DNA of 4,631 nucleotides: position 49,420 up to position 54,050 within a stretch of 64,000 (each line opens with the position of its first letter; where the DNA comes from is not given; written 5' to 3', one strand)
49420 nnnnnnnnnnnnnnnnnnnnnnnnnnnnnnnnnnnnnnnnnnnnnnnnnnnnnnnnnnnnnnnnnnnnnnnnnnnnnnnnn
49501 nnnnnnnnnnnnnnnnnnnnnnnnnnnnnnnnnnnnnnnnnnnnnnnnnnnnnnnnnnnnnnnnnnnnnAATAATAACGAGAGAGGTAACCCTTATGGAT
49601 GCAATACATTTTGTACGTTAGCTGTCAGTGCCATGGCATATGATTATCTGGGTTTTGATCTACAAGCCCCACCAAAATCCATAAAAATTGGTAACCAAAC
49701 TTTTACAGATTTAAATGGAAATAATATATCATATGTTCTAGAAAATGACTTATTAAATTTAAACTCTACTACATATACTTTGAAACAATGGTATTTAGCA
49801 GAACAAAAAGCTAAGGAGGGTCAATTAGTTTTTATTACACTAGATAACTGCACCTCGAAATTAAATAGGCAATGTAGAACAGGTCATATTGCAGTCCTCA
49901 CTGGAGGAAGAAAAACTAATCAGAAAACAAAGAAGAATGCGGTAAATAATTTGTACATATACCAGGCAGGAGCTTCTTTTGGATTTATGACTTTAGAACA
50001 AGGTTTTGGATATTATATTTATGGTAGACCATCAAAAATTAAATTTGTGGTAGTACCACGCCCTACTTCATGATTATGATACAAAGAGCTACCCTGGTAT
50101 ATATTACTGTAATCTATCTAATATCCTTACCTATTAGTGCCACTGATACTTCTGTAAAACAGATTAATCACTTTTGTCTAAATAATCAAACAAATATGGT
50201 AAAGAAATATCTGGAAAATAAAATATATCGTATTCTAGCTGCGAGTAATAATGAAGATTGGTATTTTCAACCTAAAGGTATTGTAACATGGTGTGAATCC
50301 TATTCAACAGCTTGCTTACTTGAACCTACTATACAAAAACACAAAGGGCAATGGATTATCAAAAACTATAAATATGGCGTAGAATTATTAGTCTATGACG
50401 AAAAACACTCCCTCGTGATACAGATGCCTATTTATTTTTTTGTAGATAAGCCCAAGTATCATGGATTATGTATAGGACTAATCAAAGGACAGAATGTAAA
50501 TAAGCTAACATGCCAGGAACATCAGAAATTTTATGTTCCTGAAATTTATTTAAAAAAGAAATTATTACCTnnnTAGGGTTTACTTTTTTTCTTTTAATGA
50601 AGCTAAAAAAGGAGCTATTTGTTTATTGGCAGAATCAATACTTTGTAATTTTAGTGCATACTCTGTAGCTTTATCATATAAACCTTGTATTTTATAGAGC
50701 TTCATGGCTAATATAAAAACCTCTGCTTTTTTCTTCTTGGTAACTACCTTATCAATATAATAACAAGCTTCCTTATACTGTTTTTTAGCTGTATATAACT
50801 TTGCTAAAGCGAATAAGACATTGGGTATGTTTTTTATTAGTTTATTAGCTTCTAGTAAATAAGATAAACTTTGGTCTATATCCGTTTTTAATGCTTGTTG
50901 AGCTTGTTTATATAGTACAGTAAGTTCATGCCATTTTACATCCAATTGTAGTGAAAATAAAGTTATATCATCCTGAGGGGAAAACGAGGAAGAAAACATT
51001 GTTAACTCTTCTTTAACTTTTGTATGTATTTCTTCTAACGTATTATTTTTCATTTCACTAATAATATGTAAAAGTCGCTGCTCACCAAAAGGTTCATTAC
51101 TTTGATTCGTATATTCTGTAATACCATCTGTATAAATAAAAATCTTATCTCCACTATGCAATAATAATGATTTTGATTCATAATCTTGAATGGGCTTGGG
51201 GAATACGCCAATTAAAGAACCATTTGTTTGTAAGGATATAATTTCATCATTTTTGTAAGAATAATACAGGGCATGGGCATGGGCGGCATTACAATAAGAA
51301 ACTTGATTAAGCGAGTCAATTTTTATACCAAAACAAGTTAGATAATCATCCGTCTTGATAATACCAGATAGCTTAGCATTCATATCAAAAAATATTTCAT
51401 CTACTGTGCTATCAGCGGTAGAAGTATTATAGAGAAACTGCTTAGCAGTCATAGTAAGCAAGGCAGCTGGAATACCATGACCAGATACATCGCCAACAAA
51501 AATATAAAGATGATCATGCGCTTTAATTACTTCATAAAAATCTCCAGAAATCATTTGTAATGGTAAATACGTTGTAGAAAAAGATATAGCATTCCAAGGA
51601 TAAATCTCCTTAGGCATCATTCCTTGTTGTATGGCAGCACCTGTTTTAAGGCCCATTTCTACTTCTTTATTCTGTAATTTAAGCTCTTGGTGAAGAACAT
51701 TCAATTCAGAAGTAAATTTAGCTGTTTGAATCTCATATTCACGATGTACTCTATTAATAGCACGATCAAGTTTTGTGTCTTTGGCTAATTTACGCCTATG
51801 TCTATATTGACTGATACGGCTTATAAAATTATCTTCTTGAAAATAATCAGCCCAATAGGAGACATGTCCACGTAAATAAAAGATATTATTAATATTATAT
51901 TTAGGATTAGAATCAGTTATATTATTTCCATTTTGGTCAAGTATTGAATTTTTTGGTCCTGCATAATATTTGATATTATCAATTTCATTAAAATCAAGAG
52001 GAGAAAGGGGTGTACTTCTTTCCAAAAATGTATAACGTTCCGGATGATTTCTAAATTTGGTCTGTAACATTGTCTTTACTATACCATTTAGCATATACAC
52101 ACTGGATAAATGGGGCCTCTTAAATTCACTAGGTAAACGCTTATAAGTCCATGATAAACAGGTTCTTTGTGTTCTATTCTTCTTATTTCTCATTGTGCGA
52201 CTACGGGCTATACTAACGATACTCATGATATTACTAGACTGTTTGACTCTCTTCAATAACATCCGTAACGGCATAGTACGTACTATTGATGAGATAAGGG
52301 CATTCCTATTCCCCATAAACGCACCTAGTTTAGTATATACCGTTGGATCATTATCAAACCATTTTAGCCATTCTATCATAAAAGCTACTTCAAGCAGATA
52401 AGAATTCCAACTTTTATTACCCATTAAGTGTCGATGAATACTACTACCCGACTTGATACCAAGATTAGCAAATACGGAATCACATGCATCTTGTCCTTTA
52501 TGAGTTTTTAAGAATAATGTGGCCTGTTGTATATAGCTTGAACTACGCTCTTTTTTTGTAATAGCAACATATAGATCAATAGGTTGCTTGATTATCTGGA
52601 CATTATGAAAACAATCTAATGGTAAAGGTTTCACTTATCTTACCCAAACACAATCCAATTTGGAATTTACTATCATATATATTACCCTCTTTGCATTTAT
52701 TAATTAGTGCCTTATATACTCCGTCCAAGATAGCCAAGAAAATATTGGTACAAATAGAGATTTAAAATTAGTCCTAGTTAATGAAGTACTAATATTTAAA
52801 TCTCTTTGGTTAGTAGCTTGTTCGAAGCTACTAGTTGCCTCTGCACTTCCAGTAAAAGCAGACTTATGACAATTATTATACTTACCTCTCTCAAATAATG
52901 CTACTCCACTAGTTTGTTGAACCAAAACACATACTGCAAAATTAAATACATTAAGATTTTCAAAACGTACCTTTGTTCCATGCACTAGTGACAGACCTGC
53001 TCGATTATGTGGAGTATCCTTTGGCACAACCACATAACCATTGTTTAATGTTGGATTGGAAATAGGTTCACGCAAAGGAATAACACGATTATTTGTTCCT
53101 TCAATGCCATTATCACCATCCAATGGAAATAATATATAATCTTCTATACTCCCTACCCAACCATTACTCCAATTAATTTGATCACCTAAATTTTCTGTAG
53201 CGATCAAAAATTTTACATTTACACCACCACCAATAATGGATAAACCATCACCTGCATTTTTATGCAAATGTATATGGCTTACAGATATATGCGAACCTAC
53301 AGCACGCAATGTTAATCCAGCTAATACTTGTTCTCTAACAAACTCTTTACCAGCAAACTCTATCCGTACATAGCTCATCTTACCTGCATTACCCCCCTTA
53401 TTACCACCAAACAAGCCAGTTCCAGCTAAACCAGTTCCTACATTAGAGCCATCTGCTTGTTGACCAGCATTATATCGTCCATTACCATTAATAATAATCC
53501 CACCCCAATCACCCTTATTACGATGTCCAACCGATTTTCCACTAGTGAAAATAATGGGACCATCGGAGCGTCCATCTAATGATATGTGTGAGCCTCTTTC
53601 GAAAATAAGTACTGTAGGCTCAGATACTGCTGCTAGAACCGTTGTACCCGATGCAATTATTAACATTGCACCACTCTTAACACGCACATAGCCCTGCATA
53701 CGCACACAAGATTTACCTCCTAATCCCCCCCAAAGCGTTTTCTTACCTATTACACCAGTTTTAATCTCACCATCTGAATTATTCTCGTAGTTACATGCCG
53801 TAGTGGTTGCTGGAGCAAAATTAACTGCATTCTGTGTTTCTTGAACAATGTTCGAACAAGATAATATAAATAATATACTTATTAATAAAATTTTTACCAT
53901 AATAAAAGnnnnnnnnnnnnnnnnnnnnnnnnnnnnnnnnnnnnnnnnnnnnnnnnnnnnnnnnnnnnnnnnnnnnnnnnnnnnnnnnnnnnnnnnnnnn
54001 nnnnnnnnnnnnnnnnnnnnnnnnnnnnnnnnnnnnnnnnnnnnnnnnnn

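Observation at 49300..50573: Giant secreted repeat protein ends in a papain-like Cys-His domain and is coupled to a small periplasmic protein: effector/immunity-like pair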

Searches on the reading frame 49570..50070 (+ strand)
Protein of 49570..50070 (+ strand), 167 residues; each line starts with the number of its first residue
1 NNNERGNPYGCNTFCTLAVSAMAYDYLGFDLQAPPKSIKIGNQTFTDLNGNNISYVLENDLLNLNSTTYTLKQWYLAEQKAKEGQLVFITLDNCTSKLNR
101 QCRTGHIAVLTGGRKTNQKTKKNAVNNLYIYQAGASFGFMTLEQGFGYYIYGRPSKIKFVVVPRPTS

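Call 64: search_solved_structures(query=A3, max_evalue=10, show_alignments=2)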
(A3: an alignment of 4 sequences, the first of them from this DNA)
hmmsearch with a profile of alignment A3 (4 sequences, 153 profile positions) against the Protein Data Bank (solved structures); distinct sequences matched with E-value up to 10: 12.
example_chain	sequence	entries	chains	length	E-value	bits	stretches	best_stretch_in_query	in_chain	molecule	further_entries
4f0v_A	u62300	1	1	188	0.33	13.8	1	71-106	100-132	Putative uncharacterized protein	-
4f0w_A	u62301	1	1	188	0.34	13.7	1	71-106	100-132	Putative uncharacterized protein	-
4eqa_A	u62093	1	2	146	0.36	13.6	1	71-106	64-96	Putative uncharacterized protein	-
7tvh_A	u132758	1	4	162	0.42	13.4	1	71-106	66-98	Peptidoglycan amidase Tse1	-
4f4m_A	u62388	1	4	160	0.44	13.4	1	71-106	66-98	papain peptidoglycan amidase effector Tse1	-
4eob_A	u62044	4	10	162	0.44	13.3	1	71-106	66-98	type VI amidase effector Tse1 | Putative uncharacterized protein | toxic effector Tse1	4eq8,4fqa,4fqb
4fgd_A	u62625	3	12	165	0.46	13.3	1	71-106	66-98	Tse1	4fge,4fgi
3vpi_A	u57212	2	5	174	0.51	13.1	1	71-106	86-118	type VI secretion exported 1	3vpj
4zxo_A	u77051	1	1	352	1.5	11.6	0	43-70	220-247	Glycosyl hydrolase family 26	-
7wwc_A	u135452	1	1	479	1.5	11.6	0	26-92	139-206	beta-1,3(4)-glucanase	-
7ww4_A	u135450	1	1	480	1.5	11.6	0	26-92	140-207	beta-1,3(4)-glucanase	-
1xup_O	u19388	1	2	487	1.9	11.3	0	59-89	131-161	Glycerol kinase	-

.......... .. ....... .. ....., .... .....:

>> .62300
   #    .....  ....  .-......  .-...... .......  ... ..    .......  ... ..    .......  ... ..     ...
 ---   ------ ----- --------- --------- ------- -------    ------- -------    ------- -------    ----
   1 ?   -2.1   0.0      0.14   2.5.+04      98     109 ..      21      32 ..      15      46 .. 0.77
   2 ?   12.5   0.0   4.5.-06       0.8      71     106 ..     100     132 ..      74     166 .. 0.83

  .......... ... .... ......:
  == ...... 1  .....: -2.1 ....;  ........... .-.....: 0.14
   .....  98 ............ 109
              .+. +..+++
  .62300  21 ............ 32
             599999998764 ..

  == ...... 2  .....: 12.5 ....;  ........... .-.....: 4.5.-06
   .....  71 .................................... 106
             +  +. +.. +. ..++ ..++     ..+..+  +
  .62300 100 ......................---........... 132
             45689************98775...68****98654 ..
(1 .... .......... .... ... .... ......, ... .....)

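Call 65: search_protein_families(library=pfam, alignment_id=A3, max_evalue=10)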
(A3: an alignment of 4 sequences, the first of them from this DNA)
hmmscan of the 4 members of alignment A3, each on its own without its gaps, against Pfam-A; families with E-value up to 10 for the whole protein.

A. member 1, seq(167 aa): 0 families

B. families by the number of members that match (of 4 scanned): 2 families
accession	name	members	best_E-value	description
PF16499.11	Melibiase_2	1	0.085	Alpha galactosidase A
PF24363.1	DUF7519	1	0.22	Family of unknown function (DUF7519)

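Call 102: search_solved_structures(query=A4, max_evalue=10, show_alignments=1)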
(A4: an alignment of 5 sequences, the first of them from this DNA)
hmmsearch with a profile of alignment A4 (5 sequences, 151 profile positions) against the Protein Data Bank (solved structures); distinct sequences matched with E-value up to 10: 10.
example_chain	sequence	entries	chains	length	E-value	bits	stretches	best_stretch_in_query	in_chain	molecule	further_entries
4f0v_A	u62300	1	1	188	0.067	16.1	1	69-104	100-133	Putative uncharacterized protein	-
4f0w_A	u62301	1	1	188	0.069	16.1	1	69-104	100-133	Putative uncharacterized protein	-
4eqa_A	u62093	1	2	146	0.091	15.7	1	69-104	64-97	Putative uncharacterized protein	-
7tvh_A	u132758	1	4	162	0.1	15.5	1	69-104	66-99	Peptidoglycan amidase Tse1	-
4f4m_A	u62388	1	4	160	0.1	15.5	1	69-104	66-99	papain peptidoglycan amidase effector Tse1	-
4eob_A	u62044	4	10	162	0.1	15.5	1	69-104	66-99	type VI amidase effector Tse1 | Putative uncharacterized protein | toxic effector Tse1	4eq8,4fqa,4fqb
4fgd_A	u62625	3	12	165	0.11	15.4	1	69-104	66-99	Tse1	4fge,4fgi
3vpi_A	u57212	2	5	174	0.12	15.3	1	69-104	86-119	type VI secretion exported 1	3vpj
6nte_A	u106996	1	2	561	0.26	14.2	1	79-109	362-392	Dihydroxy-acid dehydratase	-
4zxo_A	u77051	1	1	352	1.2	12.1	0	40-68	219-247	Glycosyl hydrolase family 26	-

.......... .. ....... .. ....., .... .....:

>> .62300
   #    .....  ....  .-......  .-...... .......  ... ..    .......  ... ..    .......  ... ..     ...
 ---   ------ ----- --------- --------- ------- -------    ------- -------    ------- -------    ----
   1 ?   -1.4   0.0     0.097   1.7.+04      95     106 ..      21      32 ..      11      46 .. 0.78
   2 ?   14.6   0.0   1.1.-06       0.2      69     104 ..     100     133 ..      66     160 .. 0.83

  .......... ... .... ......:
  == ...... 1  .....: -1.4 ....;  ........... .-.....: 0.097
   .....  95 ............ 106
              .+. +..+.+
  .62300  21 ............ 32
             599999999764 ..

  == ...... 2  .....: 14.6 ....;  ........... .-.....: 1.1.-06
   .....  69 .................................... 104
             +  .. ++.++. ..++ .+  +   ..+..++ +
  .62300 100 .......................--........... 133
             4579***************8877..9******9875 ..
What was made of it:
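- On Tae1/Tse1 (T6SS amidase effector family 1): Best PDB hmmsearch E is 0.067-0.12 (call 102).
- The similarity to Tse1 is remote (best E 0.067, call 102).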

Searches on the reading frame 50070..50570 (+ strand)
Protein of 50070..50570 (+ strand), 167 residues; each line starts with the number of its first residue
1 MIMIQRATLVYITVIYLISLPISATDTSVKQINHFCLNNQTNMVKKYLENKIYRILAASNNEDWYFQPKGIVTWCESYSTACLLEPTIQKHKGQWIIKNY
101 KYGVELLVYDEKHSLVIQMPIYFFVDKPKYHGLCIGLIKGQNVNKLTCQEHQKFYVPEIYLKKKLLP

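Call 3: search_protein_families(library=pfam, proteins=[window:50070-50570:+], max_evalue=1)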
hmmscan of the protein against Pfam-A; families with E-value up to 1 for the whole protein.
window:50070-50570:+ (167 aa): 1 family
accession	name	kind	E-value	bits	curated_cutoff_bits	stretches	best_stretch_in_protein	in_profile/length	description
PF18341.7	PSA_CBD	-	0.77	10.2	27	1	97-112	24-39/60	PSA endolysin C-terminal cell wall binding domain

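Call 4: search_protein_families(library=ncbifam, proteins=[window:50070-50570:+], max_evalue=1)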
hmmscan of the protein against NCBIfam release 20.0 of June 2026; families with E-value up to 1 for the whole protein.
window:50070-50570:+ (167 aa): 1 family
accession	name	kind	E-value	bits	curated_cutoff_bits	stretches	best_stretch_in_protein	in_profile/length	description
NF028538.0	PAP2_lipid_A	equivalog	0.049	13.1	275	1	91-127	39-75/234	PAP2 family lipid A phosphatase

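Call 7: search_solved_structures(query=window:50070-50570:+, max_evalue=10)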
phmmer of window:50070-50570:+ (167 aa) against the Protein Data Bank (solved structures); distinct sequences matched with E-value up to 10: 5.
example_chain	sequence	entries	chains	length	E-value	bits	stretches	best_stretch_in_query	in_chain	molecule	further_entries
2v6h_A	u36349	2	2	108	0.7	12.9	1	68-119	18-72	MYOSIN-BINDING PROTEIN C, CARDIAC-TYPE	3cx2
6cxi_G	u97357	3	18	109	0.7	12.9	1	68-119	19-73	Myosin-binding protein C, cardiac-type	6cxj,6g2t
2avg_A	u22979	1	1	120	0.88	12.6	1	67-112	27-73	Myosin-binding protein C, cardiac-type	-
5xsd_L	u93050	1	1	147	1.1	12.2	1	28-82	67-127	Signal transduction histidine kinase, LytS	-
5xsj_L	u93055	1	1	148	1.1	12.2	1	28-82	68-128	Signal transduction histidine kinase, LytS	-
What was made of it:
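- On Tae1/Tse1 (T6SS amidase effector family 1): An adjacent 167-aa signal-peptide protein exists, but it has no similarity to Tsi1 or to anything else in the PDB (call 7) or Pfam/NCBIfam (calls 3, 4).
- Closest known: Tse1/Tae1 with Tsi1 of Pseudomonas aeruginosa. Different: The small partner shows no similarity to Tsi1 (call 7).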

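Call 13: find_homologous_proteins(query=window:50070-50570:+, max_evalue=0.01)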
Query window:50070-50570:+ (167 aa): 1 proteins with E <= 0.01 among 19 candidates.
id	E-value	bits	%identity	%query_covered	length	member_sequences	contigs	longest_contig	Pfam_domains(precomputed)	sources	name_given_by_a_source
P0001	1.1e-108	378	100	100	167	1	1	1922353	-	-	-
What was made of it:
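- Tried and rejected: The small protein found only itself (call 13).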

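Call 14: find_encoding_contigs(protein=P0001, flank=10000, max_places=5)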
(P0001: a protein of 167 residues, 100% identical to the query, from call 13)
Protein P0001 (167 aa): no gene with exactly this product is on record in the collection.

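Call 22: search_protein_families(library=padloc, proteins=[window:50070-50570:+], max_evalue=1)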
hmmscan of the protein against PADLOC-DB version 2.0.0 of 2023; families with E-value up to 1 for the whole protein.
window:50070-50570:+ (167 aa): 0 families

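Call 23: search_protein_families(library=phrogs, proteins=[window:50070-50570:+], max_evalue=1)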
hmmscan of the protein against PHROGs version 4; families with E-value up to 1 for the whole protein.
window:50070-50570:+ (167 aa): 1 family
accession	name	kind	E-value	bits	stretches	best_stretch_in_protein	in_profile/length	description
phrog_13192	-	unknown function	0.17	13.2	1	70-111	30-70/95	-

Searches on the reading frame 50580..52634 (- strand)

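Call 3: search_protein_families(library=pfam, proteins=[window:50580-52634:-], max_evalue=1)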
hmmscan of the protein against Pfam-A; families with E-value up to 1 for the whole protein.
window:50580-52634:- (684 aa): 4 families
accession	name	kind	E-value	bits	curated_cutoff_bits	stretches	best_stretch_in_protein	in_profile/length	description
PF07228.17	SpoIIE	-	2.9e-37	128.9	25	1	374-564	3-191/192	Stage II sporulation protein E (SpoIIE)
PF07719.23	TPR_2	-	0.0067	16.9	27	1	605-631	2-28/34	Tetratricopeptide repeat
PF12895.13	ANAPC3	-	0.15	12.8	27.2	1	601-657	20-76/82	Anaphase-promoting complex, cyclosome, subunit 3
PF13181.12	TPR_8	-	0.22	12.2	25.7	0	606-631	3-28/34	Tetratricopeptide repeat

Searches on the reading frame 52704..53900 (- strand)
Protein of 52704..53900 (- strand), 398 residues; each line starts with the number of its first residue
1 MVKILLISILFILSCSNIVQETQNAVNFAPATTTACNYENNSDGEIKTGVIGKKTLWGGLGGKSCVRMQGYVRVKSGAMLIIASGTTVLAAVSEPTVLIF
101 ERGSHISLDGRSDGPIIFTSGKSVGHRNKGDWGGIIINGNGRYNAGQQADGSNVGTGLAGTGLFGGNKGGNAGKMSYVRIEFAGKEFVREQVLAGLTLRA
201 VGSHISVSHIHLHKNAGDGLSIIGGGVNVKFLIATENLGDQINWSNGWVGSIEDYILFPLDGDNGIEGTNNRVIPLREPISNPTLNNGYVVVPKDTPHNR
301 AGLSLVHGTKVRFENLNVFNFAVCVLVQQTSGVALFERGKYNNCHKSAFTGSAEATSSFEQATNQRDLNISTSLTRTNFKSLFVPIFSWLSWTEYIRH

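Call 3: search_protein_families(library=pfam, proteins=[window:52704-53900:-], max_evalue=1)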
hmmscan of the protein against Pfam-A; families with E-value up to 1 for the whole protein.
window:52704-53900:- (398 aa): 1 family
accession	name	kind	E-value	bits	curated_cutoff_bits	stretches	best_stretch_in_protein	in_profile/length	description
PF11912.13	CfaA_B_C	-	0.037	14.5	28.6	1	3-44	2-42/206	Counting factor-associated protein A/B/C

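Call 75: search_protein_families(library=ncbifam, proteins=[window:52704-53900:-], max_evalue=0.00001)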
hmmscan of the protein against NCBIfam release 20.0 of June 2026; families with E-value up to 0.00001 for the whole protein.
window:52704-53900:- (398 aa): 0 families
